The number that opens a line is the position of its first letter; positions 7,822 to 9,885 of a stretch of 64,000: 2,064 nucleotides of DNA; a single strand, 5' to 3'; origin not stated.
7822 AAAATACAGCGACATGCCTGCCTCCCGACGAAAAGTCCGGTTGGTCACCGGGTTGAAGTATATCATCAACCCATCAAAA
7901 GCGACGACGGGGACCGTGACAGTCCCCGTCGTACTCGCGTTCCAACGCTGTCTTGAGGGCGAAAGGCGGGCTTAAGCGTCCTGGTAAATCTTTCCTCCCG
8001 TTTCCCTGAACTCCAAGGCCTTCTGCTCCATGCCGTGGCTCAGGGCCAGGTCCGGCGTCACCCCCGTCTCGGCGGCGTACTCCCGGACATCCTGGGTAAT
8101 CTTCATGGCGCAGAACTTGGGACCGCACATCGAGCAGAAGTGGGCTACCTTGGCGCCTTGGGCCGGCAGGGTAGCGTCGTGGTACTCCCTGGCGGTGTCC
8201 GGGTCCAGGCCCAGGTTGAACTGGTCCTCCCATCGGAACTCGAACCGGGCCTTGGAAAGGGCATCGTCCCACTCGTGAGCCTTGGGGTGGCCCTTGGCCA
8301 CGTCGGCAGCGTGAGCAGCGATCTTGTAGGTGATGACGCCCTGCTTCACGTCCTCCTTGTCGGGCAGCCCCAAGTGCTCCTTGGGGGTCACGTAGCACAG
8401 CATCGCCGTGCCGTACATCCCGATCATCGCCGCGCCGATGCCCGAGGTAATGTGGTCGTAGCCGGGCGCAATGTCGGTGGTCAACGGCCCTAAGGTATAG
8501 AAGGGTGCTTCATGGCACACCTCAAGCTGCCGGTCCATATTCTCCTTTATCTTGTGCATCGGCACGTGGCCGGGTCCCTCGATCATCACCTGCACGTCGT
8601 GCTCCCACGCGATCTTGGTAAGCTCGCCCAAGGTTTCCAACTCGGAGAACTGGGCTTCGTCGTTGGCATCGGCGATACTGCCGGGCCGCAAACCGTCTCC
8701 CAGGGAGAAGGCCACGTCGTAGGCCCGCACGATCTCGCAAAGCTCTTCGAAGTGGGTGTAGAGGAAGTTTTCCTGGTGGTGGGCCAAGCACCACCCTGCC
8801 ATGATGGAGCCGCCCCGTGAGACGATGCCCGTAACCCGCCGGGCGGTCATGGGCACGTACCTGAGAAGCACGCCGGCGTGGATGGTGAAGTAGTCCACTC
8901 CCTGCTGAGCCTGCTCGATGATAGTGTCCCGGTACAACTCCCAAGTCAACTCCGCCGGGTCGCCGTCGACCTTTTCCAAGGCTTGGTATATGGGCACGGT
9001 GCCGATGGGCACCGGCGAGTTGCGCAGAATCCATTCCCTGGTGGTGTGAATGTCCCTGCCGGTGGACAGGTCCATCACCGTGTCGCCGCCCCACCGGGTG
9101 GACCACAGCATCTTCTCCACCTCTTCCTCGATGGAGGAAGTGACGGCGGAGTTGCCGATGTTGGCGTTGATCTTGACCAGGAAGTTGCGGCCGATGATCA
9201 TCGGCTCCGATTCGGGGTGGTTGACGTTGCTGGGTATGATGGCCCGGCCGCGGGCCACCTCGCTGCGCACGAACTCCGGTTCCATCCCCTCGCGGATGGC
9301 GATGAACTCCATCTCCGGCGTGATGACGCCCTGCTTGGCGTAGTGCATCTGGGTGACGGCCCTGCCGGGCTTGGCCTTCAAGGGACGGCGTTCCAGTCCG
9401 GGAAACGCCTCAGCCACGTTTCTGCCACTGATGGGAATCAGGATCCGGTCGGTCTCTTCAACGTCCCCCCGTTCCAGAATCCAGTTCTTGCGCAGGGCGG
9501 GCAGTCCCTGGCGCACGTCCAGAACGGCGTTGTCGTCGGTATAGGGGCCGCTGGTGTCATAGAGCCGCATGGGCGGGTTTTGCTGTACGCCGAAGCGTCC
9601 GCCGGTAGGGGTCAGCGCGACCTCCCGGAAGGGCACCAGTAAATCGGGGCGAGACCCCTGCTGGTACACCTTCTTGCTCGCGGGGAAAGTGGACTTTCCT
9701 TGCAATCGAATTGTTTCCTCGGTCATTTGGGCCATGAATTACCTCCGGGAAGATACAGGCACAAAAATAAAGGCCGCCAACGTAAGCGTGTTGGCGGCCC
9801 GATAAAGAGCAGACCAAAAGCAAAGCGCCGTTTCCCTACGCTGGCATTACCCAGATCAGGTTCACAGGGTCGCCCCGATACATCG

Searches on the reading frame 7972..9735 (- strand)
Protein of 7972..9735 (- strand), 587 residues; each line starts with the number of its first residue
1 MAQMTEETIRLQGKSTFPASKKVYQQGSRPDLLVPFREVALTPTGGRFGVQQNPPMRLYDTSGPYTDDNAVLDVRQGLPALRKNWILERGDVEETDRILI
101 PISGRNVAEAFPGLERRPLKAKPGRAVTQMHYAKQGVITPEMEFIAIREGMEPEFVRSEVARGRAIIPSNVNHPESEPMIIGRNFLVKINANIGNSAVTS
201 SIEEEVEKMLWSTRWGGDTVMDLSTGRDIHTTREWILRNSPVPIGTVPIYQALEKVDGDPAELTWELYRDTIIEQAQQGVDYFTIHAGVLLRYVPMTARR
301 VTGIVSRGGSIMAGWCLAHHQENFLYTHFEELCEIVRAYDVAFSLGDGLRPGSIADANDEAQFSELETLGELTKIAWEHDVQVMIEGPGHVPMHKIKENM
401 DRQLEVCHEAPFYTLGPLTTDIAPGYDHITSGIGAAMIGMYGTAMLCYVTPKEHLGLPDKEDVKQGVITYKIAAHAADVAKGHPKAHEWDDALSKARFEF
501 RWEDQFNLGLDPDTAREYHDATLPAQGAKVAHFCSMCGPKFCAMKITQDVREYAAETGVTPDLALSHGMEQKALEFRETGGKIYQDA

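Call 62: find_related_loci(query=window:7972-9735:-, collection=genome_contigs, flank=7000)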
Query window:7972-9735:- (587 aa) in genome_contigs; peptide patterns used: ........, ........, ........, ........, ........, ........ (x = any residue, [..] = any of these).
600 stretches matched a pattern (row limit reached: there are more); 600 encode a relative of the query (tblastn E <= 1e-3); the best 80 are kept; 80 distinct loci.
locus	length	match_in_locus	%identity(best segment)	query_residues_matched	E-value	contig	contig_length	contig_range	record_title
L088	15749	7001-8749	81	5-587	0e+0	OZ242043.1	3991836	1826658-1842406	MAG: Dehalococcoidia bacterium isolate 85f8f78b-f575-40e1-bce2-50f1b814b5fa genome assembly, chromosome: 1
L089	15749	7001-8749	81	5-587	0e+0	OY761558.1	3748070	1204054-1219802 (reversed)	MAG: Dehalococcoidia bacterium isolate 6ae818db-717c-4d07-8374-be93c3d6d717 genome assembly, chromosome: 1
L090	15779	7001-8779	75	1-585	0e+0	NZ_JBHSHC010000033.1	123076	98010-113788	Effusibacillus consociatus strain CCUG 53762 platanus_K_default_34, whole genome shotgun sequence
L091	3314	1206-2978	73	2-585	0e+0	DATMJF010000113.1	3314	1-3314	MAG TPA_asm: Rummeliibacillus sp. isolate SMAG_U13561 k141_300799, whole genome shotgun sequence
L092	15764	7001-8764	74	5-585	0e+0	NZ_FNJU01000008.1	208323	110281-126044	Litchfieldia salsa strain IBRC-M10078, whole genome shotgun sequence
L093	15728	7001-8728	75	12-580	0e+0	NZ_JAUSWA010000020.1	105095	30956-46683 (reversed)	Paenibacillus brasilensis strain DSM 14914 Ga0480240_20, whole genome shotgun sequence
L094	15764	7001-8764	73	6-585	0e+0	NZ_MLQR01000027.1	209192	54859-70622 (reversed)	Anaerobacillus alkalilacustris strain DSM 18345 Ga0137925_128, whole genome shotgun sequence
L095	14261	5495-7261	72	5-585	0e+0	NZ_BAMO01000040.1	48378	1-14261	Caldalkalibacillus mannanilyticus JCM 10596, whole genome shotgun sequence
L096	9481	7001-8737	73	15-584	0e+0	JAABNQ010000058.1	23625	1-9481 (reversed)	Bacillus sp. HF117_J1_D NODE_129_length_23625_cov_51.832499, whole genome shotgun sequence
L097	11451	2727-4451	74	15-585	0e+0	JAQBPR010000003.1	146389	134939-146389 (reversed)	MAG: Bacilli bacterium isolate RYN_352 scaffold_1323732, whole genome shotgun sequence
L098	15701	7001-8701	75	16-584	0e+0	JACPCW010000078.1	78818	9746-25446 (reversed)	MAG: Candidatus Rokuibacteriota bacterium isolate NC_groundwater_293_Ag_S-0.65um_70_13 S6_GD2017_2_S65_scaffold_147, who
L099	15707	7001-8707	74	17-585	0e+0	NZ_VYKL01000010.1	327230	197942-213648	Niallia endozanthoxylica strain MER_TA_151 MER-TA-151_1_(paired)_trimmed_(paired)_contig_10, whole genome shotgun sequen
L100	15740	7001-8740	74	16-584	0e+0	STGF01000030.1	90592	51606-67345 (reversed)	Paenibacillus sp. SY21-1 SY21-1_ctg0030, whole genome shotgun sequence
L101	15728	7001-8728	73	17-584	0e+0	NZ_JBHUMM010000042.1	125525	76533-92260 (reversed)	Marinicrinis sediminis strain KCTC 33676 velvet_auto_127_42, whole genome shotgun sequence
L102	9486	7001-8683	75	17-583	0e+0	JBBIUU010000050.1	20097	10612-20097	MAG: Acidobacteriota bacterium isolate FAS170219_bin_60 NODE_635_length_20097_cov_12.937132, whole genome shotgun sequen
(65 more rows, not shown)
